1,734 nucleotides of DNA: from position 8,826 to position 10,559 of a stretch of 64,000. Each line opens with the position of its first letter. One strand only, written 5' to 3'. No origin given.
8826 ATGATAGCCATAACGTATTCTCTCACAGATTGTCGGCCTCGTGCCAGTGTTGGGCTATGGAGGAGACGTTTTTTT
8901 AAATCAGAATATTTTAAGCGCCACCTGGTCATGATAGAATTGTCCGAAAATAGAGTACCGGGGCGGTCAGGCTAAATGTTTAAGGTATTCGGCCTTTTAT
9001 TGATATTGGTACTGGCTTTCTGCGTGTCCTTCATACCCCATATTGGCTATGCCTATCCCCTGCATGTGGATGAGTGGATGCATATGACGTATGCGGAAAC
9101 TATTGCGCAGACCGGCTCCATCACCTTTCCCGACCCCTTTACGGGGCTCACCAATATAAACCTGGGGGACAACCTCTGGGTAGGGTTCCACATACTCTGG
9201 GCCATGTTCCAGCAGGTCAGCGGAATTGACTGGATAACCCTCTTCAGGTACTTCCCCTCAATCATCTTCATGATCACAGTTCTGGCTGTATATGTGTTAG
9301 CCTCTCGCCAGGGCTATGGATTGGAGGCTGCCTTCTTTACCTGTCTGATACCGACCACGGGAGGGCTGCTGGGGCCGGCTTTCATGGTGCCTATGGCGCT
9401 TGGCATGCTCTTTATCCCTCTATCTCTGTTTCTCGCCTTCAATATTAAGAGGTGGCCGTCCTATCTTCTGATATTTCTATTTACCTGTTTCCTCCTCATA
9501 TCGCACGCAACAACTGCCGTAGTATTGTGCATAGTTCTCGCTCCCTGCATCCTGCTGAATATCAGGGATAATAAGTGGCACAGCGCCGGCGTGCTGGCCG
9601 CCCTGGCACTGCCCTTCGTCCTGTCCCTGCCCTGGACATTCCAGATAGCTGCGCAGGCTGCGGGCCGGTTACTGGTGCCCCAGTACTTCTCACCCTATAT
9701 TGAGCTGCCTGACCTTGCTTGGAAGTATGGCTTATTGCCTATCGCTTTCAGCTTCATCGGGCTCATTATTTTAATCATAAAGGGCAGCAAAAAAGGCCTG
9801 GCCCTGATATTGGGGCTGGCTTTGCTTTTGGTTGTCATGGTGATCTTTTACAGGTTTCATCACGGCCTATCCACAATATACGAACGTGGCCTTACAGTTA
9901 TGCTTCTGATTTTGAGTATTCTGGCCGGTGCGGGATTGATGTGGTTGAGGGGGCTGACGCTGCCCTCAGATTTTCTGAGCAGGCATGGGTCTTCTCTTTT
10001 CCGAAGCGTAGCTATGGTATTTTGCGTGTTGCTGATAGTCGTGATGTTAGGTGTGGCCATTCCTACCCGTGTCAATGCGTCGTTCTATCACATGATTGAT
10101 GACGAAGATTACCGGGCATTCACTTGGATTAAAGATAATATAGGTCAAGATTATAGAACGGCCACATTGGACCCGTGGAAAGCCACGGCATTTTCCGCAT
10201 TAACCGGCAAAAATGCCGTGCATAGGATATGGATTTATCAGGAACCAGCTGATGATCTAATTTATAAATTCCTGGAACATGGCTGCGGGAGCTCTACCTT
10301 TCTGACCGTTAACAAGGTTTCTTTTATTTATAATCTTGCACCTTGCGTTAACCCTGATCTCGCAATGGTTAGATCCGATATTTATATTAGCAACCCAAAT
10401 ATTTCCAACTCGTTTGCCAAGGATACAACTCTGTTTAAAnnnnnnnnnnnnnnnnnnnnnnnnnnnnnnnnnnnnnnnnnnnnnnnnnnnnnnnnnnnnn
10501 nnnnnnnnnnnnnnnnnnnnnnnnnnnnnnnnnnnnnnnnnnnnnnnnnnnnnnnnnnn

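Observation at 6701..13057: GDP-heptose precursor operon next to a GT-C membrane enzyme with a fused carbohydrate-binding domain: candidate surface-protein glycosylation machinery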

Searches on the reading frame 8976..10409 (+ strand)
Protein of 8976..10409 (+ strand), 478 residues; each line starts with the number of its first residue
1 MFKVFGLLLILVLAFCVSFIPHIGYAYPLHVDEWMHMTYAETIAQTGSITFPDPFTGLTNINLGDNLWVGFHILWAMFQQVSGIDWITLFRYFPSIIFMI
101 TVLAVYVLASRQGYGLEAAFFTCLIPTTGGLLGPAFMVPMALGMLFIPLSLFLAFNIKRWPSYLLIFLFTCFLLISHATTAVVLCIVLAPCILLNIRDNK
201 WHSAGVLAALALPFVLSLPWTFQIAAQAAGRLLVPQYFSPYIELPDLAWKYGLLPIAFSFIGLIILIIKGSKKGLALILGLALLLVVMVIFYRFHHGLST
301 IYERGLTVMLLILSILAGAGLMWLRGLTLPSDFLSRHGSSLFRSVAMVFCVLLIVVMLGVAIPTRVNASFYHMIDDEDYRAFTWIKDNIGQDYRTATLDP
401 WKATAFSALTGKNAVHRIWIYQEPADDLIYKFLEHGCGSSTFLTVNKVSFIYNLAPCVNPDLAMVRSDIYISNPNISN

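Call 46: search_protein_representatives(alignment_id=A4)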
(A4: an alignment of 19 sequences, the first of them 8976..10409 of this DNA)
Query: 19 sequences, 487 profile positions. Proteins with E-value up to 0.001 (for the whole library): 907; up to 1e-10: 656; up to 1e-30: 259. The best 150 are listed.
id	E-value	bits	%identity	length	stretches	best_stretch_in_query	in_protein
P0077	4.4e-194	662.1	-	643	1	1-485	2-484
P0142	1.3e-191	654.0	-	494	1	6-482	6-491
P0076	9.3e-190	647.8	-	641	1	14-483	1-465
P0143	5.1e-184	628.9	-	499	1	4-485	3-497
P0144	3.5e-181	619.6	-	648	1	10-485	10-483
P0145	2.8e-172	590.2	-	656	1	7-484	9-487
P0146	3.5e-169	580.0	-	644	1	9-483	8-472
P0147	2.9e-167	573.7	-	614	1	6-483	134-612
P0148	7.5e-165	565.7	-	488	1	4-483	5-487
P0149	3.3e-164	563.6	-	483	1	1-482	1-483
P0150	5.0e-164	563.0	-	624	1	8-483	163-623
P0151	7.6e-157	539.3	-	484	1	2-482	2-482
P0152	7.9e-157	539.2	-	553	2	16-403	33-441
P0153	1.7e-156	538.1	-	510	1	8-484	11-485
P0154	2.1e-156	537.9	-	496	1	7-392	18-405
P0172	2.3e-102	359.6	-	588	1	12-481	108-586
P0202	1.4e-84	300.9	-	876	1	8-482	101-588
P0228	5.4e-70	252.9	-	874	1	10-481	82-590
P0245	5.9e-65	236.3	-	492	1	13-484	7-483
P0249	2.1e-61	224.5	-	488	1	15-484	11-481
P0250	4.1e-61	223.6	-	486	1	15-484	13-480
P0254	6.8e-60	219.5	-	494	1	14-484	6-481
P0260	7.7e-57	209.5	-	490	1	30-484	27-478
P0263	3.3e-56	207.4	-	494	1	30-485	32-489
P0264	8.1e-56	206.1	-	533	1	12-482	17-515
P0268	6.1e-55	203.2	-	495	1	14-484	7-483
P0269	7.1e-55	203.0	-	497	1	26-484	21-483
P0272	1.2e-54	202.2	-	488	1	14-482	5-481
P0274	7.1e-54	199.7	-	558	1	11-482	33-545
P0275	1.2e-53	198.9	-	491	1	18-484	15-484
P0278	3.2e-53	197.6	-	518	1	16-484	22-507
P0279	8.6e-53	196.1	-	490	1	29-482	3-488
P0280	2.4e-52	194.7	-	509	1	13-485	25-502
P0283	6.0e-51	190.1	-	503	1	17-484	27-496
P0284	2.4e-50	188.1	-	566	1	10-466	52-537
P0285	2.6e-50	187.9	-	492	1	16-426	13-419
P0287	1.8e-49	185.2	-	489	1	17-483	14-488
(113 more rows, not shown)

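Call 47: search_protein_families(library=pfam, proteins=[P0287, P0285, P0284, P0283, P0280, P0279, P0278, P0274, P0202, P0228], max_evalue=0.1)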
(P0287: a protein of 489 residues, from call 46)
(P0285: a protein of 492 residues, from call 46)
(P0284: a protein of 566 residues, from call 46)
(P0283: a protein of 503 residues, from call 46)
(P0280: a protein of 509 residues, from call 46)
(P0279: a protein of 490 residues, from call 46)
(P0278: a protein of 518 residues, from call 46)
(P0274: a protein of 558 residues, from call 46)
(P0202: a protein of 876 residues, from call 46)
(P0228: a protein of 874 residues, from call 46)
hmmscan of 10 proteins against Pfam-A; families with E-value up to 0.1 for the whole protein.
P0287 (489 aa): 3 families
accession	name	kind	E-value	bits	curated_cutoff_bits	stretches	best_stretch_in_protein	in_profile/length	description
PF20176.3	DUF6541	-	1.9e-06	26.9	29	1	37-242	122-343/646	Family of unknown function (DUF6541)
PF11992.13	TgpA_N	-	0.0037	16.8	30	1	93-240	18-183/333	TgpA N-terminal domain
PF20604.3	DUF6798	-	0.024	14.8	26.9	1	395-426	8-38/61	Domain of unknown function (DUF6798)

P0285 (492 aa): 0 families

P0284 (566 aa): 2 families
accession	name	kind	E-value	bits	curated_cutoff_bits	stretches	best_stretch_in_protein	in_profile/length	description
PF20176.3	DUF6541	-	0.0085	14.8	29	1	114-470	158-537/646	Family of unknown function (DUF6541)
PF11346.13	DUF3149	-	0.019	15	23.2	1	335-358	8-31/40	Protein of unknown function (DUF3149)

P0283 (503 aa): 0 families

P0280 (509 aa): 1 family
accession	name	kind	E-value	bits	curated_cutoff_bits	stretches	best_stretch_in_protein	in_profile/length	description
PF10731.15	Anophelin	-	0.08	13.4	27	0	20-42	2-24/65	Thrombin inhibitor from mosquito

P0279 (490 aa): 0 families

P0278 (518 aa): 0 families

P0274 (558 aa): 0 families

P0202 (876 aa): 4 families
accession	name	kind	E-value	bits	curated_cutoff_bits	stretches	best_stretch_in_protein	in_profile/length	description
PF13385.13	Laminin_G_3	-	1.3e-27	97.2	27.6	1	645-797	1-150/151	Concanavalin A-like lectin/glucanases superfamily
PF18911.6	PKD_4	-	6.2e-09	36.2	27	2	842-874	51-84/85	PKD domain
PF00801.26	PKD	-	2.9e-07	30.8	23.5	1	839-867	45-73/80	PKD domain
PF02973.23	Sialidase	-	0.029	14.3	26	1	732-797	112-181/189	Sialidase, N-terminal domain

P0228 (874 aa): 5 families
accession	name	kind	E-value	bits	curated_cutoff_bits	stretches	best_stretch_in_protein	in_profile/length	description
PF13385.13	Laminin_G_3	-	1.9e-18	67.5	27.6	1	651-794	5-150/151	Concanavalin A-like lectin/glucanases superfamily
PF18911.6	PKD_4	-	2.8e-13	50.2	27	2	842-871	53-81/85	PKD domain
PF00801.26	PKD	-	6.2e-09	36.2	23.5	1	841-869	49-77/80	PKD domain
PF02210.31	Laminin_G_2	-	0.063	14.2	22.9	0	718-784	47-123/126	Laminin G domain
PF24274.1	NttE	-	0.065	12.8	27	0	641-700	181-244/284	T2SS substrate NttE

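Call 64: list_cluster_members(proteins=[P0142, P0147, P0172, P0202, P0228, P0250, P0264, P0275, P0284, P0287])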
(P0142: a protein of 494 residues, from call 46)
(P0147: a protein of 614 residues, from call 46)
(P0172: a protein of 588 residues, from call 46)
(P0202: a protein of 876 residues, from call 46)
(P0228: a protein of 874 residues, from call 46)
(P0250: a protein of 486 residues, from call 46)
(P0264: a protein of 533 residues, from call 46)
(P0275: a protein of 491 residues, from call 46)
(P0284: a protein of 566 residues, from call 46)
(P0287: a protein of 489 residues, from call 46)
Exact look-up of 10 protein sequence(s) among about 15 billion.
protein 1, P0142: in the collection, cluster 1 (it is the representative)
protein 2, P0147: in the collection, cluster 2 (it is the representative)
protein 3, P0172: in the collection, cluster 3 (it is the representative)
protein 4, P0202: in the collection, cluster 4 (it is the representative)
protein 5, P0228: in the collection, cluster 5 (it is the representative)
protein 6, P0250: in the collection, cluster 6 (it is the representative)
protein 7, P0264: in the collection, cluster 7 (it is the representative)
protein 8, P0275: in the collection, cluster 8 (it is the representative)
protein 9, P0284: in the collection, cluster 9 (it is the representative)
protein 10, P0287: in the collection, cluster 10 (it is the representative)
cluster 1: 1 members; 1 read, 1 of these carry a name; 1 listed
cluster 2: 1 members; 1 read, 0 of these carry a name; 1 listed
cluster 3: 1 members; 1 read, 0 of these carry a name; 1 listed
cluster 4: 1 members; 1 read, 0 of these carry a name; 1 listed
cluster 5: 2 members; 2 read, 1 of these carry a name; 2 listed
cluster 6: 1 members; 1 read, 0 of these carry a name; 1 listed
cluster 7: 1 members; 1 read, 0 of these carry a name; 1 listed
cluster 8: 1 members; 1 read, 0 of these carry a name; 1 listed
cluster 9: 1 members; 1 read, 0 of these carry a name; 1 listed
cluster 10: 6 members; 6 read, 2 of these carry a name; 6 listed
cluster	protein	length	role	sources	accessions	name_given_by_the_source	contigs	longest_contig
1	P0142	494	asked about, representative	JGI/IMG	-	hypothetical protein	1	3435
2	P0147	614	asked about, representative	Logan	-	-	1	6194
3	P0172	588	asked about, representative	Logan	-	-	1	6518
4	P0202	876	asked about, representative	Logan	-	-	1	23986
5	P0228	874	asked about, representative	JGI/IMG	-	-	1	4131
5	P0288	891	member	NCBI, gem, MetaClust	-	\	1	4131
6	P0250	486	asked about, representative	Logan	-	-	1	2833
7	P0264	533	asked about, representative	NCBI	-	-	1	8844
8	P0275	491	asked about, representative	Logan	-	-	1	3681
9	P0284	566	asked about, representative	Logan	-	-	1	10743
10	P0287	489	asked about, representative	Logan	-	-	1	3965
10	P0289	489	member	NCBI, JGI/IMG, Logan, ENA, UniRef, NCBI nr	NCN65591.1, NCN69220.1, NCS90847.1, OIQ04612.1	MAG: hypothetical protein GW779_00260 [Candidatus Altiarchaeum hamiconexum] | Uncharacterized protein n=1 Tax=Candidatus Altarchaeum hamiconexum TaxID=1803513 ... | hypothetical protein [Candidatus Altarchaeum hamiconexum]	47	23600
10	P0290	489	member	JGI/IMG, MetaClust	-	\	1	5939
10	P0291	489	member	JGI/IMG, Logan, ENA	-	-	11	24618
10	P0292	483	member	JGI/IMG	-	-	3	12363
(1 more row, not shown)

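Call 65: find_related_loci(query=A4, collection=genome_contigs, flank=8000)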
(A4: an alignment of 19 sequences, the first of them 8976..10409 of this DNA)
Query A4 (478 aa) in genome_contigs; peptide patterns used: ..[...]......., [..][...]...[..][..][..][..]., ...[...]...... (x = any residue, [..] = any of these).
191 stretches matched a pattern; 176 encode a relative of the query (tblastn E <= 1e-3); the best 80 are kept; 80 distinct loci.
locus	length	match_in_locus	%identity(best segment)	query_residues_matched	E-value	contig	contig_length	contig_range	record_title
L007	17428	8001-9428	75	1-476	0e+0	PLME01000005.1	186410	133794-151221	MAG: Dehalococcoidia bacterium isolate fen_1075 73.20120800_E3S.24_contig_222, whole genome shotgun sequence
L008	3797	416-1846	75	1-477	0e+0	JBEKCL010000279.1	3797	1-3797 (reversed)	MAG: Dehalococcoidia bacterium isolate SPRUCE 159 SPRUCE_159_279, whole genome shotgun sequence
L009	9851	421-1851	75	1-477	0e+0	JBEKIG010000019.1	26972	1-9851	MAG: Nitrososphaeria archaeon isolate SPRUCE 295 SPRUCE_295_19, whole genome shotgun sequence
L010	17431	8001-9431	75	1-477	0e+0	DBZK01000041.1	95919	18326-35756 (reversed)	MAG TPA_asm: Dehalococcoidia bacterium UBA1162 UBA1162_contig_17610, whole genome shotgun sequence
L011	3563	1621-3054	69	1-478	0e+0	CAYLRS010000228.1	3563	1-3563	MAG TPA_asm: uncultured Dehalococcoidales bacterium isolate binchicken_co91_488 genome assembly, contig: NODE_45386_leng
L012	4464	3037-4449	66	7-477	0e+0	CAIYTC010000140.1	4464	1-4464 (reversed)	MAG: uncultured Dehalococcoidia bacterium isolate AlinenSedimentsD1_bin-0298 genome assembly, contig: bin-0298:140/296,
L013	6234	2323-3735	69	7-477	0e+0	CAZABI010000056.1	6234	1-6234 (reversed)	MAG TPA_asm: uncultured Dehalococcoidales bacterium isolate SRP178699_co2_402 genome assembly, contig: NODE_14849_length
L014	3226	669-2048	70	17-476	0e+0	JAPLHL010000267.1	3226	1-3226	MAG: Chloroflexota bacterium isolate LacPavin_0920_SED4_MAG_48_8 LacPavin_0920_SED4_scaffold_1645691, whole genome shotg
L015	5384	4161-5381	71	7-413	0e+0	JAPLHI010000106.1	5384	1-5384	MAG: Chloroflexota bacterium isolate LacPavin_0920_SED3_MAG_48_9 LacPavin_0920_SED3_scaffold_754384, whole genome shotgu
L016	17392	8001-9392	61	15-478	0e+0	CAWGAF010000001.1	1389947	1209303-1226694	MAG: uncultured Chloroflexia bacterium isolate MFD04408.bin.2.19 genome assembly, contig: contig_17373, whole genome sho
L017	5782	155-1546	54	14-477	3e-168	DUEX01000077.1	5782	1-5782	MAG TPA_asm: Dehalococcoidia bacterium isolate W265 Contig77, whole genome shotgun sequence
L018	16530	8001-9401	54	7-473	2e-160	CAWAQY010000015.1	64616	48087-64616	MAG: uncultured Chloroflexia bacterium isolate MFD02809.bin.2.211 genome assembly, contig: contig_201691, whole genome s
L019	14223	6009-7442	55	1-478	3e-156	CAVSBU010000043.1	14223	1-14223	MAG: uncultured Chloroflexia bacterium isolate MFD04408.bin.2.15 genome assembly, contig: contig_81832, whole genome sho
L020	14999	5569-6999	53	1-476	2e-155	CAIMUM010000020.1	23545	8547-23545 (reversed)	MAG: uncultured Dehalococcoidia bacterium isolate A14_bin-2372 genome assembly, contig: bin-2372:020/231, whole genome s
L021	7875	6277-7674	50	7-471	4e-155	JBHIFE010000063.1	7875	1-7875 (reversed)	MAG: Dehalococcoidales bacterium isolate b1.sp3_bin.55 NODE_2728_length_7875_cov_5.547187, whole genome shotgun sequence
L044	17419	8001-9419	47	7-471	4e-134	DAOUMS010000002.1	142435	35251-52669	MAG TPA_asm: Dehalococcoidales bacterium isolate W92_256 k127_139691, whole genome shotgun sequence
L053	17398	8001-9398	46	7-471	6e-127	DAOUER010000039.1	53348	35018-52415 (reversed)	MAG TPA_asm: Dehalococcoidales bacterium isolate N6_303 k139_1887223, whole genome shotgun sequence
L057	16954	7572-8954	42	10-473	7e-124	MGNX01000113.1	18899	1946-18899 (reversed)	MAG: Chloroflexi bacterium RBG_16_60_22 RBG_16_scaffold_9041, whole genome shotgun sequence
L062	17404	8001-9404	43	6-471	4e-121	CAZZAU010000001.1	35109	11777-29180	MAG TPA_asm: uncultured Dehalococcoidaceae bacterium isolate SRP141376_co1_352 genome assembly, contig: NODE_2839_length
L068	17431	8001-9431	45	7-471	9e-117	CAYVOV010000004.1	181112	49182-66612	MAG TPA_asm: uncultured Dehalococcoidales bacterium isolate binchicken_co178_22 genome assembly, contig: NODE_141_length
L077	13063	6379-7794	38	7-478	4e-108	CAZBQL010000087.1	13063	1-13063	MAG TPA_asm: uncultured Dehalococcoidales bacterium isolate binchicken_co129_594 genome assembly, contig: NODE_14717_len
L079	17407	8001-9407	38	3-471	6e-104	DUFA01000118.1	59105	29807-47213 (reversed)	MAG TPA_asm: Dehalococcoidia bacterium isolate W403 Contig118, whole genome shotgun sequence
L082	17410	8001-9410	46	3-471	4e-139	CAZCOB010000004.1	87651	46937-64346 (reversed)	MAG TPA_asm: uncultured Dehalococcoidaceae bacterium isolate binchicken_co100_344 genome assembly, contig: NODE_297_leng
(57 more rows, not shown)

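Call 70: search_protein_families(library=pfam, alignment_id=A5, max_evalue=0.00001)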
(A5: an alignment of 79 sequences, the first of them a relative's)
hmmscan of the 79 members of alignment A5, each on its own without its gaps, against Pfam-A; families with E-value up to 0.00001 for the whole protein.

A. member 1, L019:4371-4922:- (183 aa): 10 families
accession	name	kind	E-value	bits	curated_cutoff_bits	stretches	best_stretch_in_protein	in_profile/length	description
PF00515.34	TPR_1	-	5.5e-39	130.9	27.8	3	97-129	1-33/34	Tetratricopeptide repeat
PF07719.23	TPR_2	-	2.2e-30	102.6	27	2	97-129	1-33/34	Tetratricopeptide repeat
PF13181.12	TPR_8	-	3.8e-28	95.7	25.7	2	64-95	2-33/34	Tetratricopeptide repeat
PF13414.12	TPR_11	-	7e-25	86.9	26.8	2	106-145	3-42/42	TPR repeat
PF13431.12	TPR_17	-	1.2e-21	75.5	24.4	1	87-117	3-33/34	Tetratricopeptide repeat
PF13424.12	TPR_12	-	4.6e-16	59.2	30.1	0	94-128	42-76/77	Tetratricopeptide repeat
PF13371.12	TPR_9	-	1.1e-14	54.6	35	0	107-164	5-62/73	Tetratricopeptide repeat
PF13432.12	TPR_16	-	2.5e-11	44.2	32.7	1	78-129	12-63/65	Tetratricopeptide repeat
PF13374.12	TPR_10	-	2.5e-08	34.1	27.5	0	97-125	2-30/42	Tetratricopeptide repeat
PF13174.12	TPR_6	-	2.7e-08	34.3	26.3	0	133-159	2-28/33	Tetratricopeptide repeat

B. families by the number of members that match (of 79 scanned): 75 families (the first 25 are shown)
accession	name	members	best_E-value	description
PF07760.16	DUF1616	14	1.4e-80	Protein of unknown function (DUF1616)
PF00515.34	TPR_1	9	2e-59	Tetratricopeptide repeat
PF07719.23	TPR_2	9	2e-53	Tetratricopeptide repeat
PF13414.12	TPR_11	9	6.5e-48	TPR repeat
PF13181.12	TPR_8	9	2.5e-45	Tetratricopeptide repeat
PF13424.12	TPR_12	9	1.7e-31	Tetratricopeptide repeat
PF13432.12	TPR_16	9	1.2e-28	Tetratricopeptide repeat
PF13431.12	TPR_17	9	4.5e-28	Tetratricopeptide repeat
PF13371.12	TPR_9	8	6.4e-26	Tetratricopeptide repeat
PF13174.12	TPR_6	8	1.2e-19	Tetratricopeptide repeat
PF13374.12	TPR_10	8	5.1e-12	Tetratricopeptide repeat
PF13428.12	TPR_14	7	9.4e-22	Tetratricopeptide repeat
PF14559.12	TPR_19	6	2.8e-22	Tetratricopeptide repeat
PF02517.21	Rce1-like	5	2.7e-18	Type II CAAX prenyl endopeptidase Rce1-like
PF16363.11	GDP_Man_Dehyd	4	2.5e-117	GDP-mannose 4,6 dehydratase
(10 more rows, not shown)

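Call 78: search_solved_structures(query=A7, max_evalue=0.001)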
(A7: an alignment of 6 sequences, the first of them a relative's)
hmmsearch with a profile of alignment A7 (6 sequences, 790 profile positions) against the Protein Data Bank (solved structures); distinct sequences matched with E-value up to 0.001: 12.
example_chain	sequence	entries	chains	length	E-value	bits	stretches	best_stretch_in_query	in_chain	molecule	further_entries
3waj_A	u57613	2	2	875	3.5e-85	290.1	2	17-444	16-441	Transmembrane oligosaccharyl transferase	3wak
5gmy_A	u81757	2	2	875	5.4e-85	289.5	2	17-444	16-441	Transmembrane oligosaccharyl transferase, putative | Dolichyl-phosphooligosaccharide-protein glycotransferase 3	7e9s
3wai_A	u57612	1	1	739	2.9e-29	105.2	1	529-651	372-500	Maltose-binding periplasmic protein, Transmembrane oligosaccharyl transferase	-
6s7t_A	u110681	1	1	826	1.3e-15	60.1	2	43-171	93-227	Dolichyl-diphosphooligosaccharide--protein glycosyltransferase subunit STT3B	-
3vgp_A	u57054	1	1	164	1.1e-12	50.3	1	566-653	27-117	Transmembrane oligosaccharyl transferase, putative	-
3vu0_A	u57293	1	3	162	1.7e-10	43.1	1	534-656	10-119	Putative uncharacterized protein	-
6ftg_5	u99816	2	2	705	2.8e-09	39.1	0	46-635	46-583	Dolichyl-diphosphooligosaccharide--protein glycosyltransferase subunit STT3A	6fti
6s7o_A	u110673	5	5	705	3e-09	39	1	46-188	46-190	Dolichyl-diphosphooligosaccharide--protein glycosyltransferase subunit STT3A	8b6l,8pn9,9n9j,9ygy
6ftj_5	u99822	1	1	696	3.2e-09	38.9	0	46-634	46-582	Dolichyl-diphosphooligosaccharide--protein glycosyltransferase subunit STT3A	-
6c26_A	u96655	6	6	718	5.4e-09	38.1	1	574-633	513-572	Dolichyl-diphosphooligosaccharide--protein glycosyltransferase subunit STT3 | Dolichyl-diphosphooligosaccharide--protein glycotransferase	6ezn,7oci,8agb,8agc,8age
2lgz_A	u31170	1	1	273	1.7e-05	26.6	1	574-632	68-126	Dolichyl-diphosphooligosaccharide--protein glycosyltransferase subunit STT3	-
3wov_A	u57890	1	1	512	0.00038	22.1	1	573-646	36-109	Oligosaccharyl transferase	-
